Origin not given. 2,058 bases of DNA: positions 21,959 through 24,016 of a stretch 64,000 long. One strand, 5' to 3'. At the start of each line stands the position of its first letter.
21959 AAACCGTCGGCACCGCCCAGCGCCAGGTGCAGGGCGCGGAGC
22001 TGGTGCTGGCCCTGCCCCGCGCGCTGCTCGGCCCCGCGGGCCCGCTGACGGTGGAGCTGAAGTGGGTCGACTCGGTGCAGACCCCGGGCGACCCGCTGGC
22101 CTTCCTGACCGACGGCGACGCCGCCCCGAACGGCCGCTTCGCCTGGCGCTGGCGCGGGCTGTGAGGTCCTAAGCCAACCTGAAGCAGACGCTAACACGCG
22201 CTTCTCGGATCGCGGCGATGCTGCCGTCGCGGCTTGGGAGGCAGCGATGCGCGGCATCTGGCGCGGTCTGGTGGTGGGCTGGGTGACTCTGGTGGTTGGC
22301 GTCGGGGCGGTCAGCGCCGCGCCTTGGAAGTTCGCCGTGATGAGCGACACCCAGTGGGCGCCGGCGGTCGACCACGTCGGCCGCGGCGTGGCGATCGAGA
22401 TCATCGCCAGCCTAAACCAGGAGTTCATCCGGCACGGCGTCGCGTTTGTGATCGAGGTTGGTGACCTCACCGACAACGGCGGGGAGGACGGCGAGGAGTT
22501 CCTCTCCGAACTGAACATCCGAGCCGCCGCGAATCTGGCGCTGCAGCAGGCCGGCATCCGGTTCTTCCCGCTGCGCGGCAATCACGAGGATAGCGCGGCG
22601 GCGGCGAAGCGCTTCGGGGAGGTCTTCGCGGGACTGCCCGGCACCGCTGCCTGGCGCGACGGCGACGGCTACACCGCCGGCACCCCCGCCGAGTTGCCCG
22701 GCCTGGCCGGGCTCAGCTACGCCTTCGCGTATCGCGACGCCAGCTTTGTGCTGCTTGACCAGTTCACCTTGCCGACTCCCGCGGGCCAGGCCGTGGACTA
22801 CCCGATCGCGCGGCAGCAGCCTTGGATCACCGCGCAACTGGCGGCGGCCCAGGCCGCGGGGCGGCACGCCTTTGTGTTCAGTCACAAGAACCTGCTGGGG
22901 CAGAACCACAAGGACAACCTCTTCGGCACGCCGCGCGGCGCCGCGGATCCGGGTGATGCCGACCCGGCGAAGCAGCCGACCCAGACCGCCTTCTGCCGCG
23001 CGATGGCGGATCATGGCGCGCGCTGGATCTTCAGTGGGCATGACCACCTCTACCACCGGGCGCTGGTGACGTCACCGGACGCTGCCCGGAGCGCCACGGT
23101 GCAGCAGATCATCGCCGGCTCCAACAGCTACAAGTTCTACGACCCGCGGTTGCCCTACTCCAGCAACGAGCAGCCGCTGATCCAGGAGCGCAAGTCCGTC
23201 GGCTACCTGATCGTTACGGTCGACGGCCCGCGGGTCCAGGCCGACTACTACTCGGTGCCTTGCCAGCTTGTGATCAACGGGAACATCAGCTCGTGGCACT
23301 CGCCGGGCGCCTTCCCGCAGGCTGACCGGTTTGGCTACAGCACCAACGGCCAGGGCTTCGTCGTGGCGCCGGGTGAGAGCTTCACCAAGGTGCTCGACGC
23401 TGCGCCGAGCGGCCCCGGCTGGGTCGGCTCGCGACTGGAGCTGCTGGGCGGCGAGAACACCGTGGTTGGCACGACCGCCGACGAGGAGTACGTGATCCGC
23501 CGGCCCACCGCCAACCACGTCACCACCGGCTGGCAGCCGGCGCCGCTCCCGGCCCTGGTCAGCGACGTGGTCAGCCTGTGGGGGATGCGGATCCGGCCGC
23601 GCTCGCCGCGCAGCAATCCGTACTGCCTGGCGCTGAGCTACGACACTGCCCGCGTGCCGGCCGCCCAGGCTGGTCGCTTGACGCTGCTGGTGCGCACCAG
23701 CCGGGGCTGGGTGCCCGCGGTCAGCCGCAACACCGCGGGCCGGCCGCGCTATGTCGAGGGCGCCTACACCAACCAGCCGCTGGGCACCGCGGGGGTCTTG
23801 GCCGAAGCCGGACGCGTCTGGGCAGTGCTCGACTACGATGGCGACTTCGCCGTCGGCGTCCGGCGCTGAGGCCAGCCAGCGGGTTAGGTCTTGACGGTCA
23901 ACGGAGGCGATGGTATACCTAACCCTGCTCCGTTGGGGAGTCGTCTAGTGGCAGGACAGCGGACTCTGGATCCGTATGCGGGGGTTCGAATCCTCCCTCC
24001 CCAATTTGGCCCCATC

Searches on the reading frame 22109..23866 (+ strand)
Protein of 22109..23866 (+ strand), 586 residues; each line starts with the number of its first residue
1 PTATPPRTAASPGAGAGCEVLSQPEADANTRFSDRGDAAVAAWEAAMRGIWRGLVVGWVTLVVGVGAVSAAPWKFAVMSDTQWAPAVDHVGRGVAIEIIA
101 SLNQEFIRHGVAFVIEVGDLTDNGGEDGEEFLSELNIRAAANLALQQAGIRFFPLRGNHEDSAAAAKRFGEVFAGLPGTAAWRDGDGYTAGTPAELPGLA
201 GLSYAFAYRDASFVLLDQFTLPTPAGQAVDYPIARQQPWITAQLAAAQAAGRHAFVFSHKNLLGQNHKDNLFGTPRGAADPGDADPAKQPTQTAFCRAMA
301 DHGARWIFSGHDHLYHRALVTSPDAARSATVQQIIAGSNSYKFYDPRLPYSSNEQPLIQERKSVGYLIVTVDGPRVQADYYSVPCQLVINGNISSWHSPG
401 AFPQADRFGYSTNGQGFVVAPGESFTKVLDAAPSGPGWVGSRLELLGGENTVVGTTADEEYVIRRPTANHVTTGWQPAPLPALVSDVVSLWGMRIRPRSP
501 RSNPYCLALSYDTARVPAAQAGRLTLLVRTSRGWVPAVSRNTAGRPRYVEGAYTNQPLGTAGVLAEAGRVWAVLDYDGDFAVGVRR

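Call 66: search_protein_families(library=pfam, proteins=[window:22109-23866:+], max_evalue=0.001)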
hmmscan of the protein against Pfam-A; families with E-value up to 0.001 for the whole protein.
window:22109-23866:+ (586 aa): 1 family
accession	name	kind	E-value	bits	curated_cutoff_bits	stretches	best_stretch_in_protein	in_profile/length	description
PF00149.33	Metallophos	-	6.6e-09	36.9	21.5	1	74-314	2-190/191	Calcineurin-like phosphoesterase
